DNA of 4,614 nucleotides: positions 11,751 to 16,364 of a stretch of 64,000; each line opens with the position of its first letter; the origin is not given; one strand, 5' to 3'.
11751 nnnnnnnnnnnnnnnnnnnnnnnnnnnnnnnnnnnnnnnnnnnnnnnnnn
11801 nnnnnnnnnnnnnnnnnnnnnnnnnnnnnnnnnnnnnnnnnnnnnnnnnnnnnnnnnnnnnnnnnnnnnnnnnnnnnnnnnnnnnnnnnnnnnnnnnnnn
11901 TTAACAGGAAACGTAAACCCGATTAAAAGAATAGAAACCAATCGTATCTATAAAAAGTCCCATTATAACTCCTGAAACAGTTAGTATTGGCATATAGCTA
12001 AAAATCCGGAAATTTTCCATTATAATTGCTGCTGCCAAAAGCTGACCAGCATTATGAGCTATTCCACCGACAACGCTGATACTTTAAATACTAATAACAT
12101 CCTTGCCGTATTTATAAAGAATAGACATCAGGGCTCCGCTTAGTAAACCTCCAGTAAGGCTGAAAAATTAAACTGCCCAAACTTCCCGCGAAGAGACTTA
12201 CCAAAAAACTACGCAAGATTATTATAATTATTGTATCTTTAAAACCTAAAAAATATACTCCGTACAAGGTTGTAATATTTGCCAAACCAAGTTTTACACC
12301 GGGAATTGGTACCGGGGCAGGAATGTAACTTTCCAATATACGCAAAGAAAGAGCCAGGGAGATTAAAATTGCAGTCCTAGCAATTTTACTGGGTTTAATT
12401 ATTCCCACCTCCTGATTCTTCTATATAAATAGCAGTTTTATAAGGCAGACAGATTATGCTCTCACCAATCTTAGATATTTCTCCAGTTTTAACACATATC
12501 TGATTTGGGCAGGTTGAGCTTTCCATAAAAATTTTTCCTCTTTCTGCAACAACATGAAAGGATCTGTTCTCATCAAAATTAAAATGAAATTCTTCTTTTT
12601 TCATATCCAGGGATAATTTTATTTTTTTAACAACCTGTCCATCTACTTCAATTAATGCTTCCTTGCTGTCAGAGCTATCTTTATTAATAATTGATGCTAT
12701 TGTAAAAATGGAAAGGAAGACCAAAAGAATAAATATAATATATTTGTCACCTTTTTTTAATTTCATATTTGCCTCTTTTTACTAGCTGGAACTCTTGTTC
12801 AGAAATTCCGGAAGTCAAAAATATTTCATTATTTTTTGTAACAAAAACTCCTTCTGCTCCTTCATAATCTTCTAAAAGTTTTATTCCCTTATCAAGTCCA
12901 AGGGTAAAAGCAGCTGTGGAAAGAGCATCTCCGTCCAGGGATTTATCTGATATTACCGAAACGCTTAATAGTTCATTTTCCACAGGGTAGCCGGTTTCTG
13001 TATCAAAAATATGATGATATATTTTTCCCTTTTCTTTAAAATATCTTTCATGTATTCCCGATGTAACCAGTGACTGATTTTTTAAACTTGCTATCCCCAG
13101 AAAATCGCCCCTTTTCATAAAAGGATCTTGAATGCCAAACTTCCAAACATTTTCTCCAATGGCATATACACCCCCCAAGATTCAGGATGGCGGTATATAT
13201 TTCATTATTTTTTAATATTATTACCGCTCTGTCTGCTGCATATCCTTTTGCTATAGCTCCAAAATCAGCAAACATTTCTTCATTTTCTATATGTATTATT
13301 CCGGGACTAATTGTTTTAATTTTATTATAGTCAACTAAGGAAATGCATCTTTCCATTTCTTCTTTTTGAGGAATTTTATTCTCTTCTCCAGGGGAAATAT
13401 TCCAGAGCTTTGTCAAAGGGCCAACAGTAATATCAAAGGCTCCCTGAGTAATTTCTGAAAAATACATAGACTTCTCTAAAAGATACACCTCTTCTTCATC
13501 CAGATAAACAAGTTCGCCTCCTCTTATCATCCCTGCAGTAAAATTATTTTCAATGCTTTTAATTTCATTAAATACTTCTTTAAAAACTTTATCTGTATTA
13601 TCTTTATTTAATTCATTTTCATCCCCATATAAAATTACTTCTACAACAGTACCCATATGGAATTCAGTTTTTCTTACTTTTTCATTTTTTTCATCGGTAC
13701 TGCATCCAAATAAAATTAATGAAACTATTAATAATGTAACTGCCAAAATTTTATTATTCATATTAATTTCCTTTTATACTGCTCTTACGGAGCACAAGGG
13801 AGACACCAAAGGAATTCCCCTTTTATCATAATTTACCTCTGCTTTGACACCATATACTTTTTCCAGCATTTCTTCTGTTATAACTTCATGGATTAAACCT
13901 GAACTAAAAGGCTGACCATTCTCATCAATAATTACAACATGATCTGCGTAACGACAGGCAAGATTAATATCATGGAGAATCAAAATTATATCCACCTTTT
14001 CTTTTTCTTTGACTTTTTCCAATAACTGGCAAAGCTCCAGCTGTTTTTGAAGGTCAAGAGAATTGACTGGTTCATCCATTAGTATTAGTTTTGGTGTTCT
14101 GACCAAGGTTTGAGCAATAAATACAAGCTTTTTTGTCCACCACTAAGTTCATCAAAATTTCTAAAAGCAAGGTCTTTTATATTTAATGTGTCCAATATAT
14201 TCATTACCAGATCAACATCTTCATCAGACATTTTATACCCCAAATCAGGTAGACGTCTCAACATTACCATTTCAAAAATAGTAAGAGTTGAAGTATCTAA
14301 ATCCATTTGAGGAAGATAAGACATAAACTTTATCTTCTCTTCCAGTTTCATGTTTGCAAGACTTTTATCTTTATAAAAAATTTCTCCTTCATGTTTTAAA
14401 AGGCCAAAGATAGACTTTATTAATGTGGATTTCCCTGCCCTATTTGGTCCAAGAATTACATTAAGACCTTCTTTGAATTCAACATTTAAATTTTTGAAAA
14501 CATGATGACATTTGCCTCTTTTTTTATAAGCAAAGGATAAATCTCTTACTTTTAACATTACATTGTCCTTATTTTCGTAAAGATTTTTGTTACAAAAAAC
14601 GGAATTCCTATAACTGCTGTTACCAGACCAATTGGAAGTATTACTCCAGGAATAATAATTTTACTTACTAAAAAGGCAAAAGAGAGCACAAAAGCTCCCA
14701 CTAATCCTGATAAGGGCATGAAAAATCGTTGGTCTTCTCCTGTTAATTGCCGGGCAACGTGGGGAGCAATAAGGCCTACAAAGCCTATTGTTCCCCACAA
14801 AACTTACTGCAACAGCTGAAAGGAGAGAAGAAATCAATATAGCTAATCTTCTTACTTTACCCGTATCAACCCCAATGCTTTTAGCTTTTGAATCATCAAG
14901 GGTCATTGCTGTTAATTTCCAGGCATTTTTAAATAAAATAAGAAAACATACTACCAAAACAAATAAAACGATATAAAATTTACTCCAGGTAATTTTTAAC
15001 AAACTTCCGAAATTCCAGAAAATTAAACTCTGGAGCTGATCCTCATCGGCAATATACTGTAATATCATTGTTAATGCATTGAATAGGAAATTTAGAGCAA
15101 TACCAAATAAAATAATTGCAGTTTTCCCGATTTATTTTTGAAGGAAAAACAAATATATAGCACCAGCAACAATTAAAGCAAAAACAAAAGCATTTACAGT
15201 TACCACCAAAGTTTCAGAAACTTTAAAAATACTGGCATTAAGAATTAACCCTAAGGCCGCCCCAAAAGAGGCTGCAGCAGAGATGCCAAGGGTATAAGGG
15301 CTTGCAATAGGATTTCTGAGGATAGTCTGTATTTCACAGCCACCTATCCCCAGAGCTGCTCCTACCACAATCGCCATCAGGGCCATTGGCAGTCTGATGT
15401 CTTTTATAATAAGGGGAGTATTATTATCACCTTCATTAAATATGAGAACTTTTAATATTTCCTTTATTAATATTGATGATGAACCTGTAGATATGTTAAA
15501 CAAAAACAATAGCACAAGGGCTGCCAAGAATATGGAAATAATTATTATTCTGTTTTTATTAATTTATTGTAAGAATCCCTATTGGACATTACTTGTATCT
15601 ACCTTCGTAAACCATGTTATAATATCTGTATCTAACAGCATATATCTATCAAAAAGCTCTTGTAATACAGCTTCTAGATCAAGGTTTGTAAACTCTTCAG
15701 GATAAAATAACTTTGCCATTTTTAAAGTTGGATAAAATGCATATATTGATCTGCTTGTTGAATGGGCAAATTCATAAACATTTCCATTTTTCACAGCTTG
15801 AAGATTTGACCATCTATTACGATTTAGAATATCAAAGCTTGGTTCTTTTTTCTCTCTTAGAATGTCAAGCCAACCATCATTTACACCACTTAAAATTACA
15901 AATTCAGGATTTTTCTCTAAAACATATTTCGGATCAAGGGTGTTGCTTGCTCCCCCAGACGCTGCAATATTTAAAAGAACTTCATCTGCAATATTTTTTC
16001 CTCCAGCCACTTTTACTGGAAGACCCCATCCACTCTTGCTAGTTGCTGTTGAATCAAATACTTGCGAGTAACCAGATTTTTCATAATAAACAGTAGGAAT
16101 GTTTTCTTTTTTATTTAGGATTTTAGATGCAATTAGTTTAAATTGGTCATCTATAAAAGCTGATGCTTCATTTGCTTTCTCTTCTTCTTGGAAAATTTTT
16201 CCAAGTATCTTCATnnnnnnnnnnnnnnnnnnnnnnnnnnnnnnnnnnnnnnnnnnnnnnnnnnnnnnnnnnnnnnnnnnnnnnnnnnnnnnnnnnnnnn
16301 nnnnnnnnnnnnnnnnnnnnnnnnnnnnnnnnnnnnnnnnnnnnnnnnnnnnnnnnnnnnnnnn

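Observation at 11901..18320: Cobalamin-riboswitch operon coupling an ABC importer to a flavinylation/electron-transfer toolkit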

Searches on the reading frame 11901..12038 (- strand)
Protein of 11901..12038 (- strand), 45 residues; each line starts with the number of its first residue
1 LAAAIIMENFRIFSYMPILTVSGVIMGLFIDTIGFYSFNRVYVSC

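Call 5: search_protein_families(library=pfam, proteins=[window:11901-12038:-], max_evalue=0.01)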
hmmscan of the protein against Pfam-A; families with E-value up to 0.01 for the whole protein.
window:11901-12038:- (45 aa): 1 family
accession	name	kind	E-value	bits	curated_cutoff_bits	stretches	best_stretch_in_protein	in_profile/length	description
PF07456.16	Hpre_diP_synt_I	-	2.9e-05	24.6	30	1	2-33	112-143/147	Heptaprenyl diphosphate synthase component I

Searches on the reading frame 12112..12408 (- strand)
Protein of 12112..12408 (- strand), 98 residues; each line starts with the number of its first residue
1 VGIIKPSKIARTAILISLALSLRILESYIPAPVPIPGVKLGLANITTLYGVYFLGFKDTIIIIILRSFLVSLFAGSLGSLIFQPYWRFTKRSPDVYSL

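Call 5: search_protein_families(library=pfam, proteins=[window:12112-12408:-], max_evalue=0.01)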
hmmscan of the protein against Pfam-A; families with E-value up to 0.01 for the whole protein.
window:12112-12408:- (98 aa): 2 families
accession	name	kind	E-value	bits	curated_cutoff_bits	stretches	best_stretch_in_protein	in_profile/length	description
PF07456.16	Hpre_diP_synt_I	-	5.4e-19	69.1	30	1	15-79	1-65/147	Heptaprenyl diphosphate synthase component I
PF12822.12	ECF_trnsprt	-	0.0026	18.2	30.7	1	8-78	2-67/169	ECF transporter, substrate-specific component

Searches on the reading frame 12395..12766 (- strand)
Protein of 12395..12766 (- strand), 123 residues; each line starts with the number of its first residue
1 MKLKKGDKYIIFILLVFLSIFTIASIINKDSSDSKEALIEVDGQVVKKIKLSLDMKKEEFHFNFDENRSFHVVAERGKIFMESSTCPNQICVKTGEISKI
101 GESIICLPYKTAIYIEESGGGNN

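Call 5: search_protein_families(library=pfam, proteins=[window:12395-12766:-], max_evalue=0.01)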
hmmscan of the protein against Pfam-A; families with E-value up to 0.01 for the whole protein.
window:12395-12766:- (123 aa): 1 family
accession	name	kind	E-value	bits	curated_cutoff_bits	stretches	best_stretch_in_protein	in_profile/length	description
PF07009.16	NusG_II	-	5.8e-27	94.4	29.6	1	12-118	3-106/107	NusG domain II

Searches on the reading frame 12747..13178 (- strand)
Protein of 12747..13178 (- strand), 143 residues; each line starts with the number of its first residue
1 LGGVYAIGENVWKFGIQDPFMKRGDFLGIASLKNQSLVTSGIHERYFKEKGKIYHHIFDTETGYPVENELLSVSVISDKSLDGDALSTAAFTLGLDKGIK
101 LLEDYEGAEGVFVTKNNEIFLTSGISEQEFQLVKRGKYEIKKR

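Call 5: search_protein_families(library=pfam, proteins=[window:12747-13178:-], max_evalue=0.01)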
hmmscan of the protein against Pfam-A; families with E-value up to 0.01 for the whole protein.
window:12747-13178:- (143 aa): 1 family
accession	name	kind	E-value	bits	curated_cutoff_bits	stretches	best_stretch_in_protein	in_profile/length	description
PF02424.20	ApbE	-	9.7e-34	117.5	25.6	1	2-111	158-265/266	ApbE family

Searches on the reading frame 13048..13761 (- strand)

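Call 4: search_protein_families(library=pfam, proteins=[window:13048-13761:-], max_evalue=0.01)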
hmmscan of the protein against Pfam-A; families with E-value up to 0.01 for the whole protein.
window:13048-13761:- (237 aa): 1 family
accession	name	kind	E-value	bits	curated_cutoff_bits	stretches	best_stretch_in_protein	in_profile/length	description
PF02424.20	ApbE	-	1.8e-31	110.1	25.6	1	36-201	1-162/266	ApbE family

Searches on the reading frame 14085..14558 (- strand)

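Call 4: search_protein_families(library=pfam, proteins=[window:14085-14558:-], max_evalue=0.01)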
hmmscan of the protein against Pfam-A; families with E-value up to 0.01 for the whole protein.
window:14085-14558:- (157 aa): 9 families
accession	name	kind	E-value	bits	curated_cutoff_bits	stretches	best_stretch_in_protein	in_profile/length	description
PF00005.33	ABC_tran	-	4.6e-15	56.8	25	1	22-150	2-121/137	ABC transporter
PF13476.12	AAA_23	-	1.1e-08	36.4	27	1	21-70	10-59/201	AAA domain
PF02463.25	SMC_N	-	7.9e-06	25.9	40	1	22-146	16-145/220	RecF/RecN/SMC N terminal domain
PF13175.12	AAA_15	-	3.7e-05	23.9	32.1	1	21-72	14-62/374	AAA ATPase domain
PF13514.12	AAA_27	-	0.00016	21.8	22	1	21-54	14-50/206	AAA domain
PF13555.12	AAA_29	-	0.0017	18.5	27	1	20-55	11-47/61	P-loop containing region of AAA domain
PF13173.12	AAA_14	-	0.0028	18.1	27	1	32-70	4-42/129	AAA domain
PF13304.12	AAA_21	-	0.0035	17.9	27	0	32-53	1-22/304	AAA domain, putative AbiEii toxin, Type IV TA system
PF01637.24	ATPase_2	-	0.0039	17.5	33.2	1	33-65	23-57/225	ATPase domain predominantly from Archaea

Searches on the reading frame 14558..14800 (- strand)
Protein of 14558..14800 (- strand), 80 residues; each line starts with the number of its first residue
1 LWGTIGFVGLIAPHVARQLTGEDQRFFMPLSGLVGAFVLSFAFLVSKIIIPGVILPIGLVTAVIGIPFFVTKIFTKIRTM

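Call 4: search_protein_families(library=pfam, proteins=[window:14558-14800:-], max_evalue=0.01)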
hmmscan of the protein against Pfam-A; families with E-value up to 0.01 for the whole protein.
window:14558-14800:- (80 aa): 1 family
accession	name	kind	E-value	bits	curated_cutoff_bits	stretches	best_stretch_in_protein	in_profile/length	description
PF01032.23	FecCD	-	4.3e-20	72.4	26.5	1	2-71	238-307/311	FecCD transport family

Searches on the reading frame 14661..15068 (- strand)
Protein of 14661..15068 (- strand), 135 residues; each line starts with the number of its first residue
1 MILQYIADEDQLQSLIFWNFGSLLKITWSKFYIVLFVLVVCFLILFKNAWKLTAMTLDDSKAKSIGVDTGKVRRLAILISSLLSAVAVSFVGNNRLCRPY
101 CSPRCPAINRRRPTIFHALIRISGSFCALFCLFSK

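Call 4: search_protein_families(library=pfam, proteins=[window:14661-15068:-], max_evalue=0.01)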
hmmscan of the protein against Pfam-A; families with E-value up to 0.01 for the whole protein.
window:14661-15068:- (135 aa): 3 families
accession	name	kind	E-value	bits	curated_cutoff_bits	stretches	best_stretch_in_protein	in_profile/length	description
PF01032.23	FecCD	-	4.2e-22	79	26.5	1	2-93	149-240/311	FecCD transport family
PF00950.22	ABC-3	-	5.6e-06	26.5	20.1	1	15-92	111-188/258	ABC 3 transport family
PF02653.21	BPD_transp_2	-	0.00059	19.5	26.8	1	24-87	135-193/269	Branched-chain amino acid transport system / permease component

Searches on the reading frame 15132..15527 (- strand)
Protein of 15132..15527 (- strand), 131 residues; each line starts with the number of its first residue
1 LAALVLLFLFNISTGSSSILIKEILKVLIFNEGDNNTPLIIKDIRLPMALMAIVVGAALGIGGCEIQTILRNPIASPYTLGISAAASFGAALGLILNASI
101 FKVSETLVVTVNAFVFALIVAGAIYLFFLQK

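Call 4: search_protein_families(library=pfam, proteins=[window:15132-15527:-], max_evalue=0.01)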
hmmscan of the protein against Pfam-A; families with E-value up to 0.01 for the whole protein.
window:15132-15527:- (131 aa): 1 family
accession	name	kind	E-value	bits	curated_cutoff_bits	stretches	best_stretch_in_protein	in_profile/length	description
PF01032.23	FecCD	-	4.5e-26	92.1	26.5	1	4-128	2-121/311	FecCD transport family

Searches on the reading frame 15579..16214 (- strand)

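Call 4: search_protein_families(library=pfam, proteins=[window:15579-16214:-], max_evalue=0.01)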
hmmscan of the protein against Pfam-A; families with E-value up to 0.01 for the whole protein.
window:15579-16214:- (211 aa): 1 family
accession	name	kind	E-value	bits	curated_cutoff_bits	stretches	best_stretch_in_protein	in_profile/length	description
PF01497.23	Peripla_BP_2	-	2.9e-12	46.9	27.5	1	1-148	99-230/235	Periplasmic binding protein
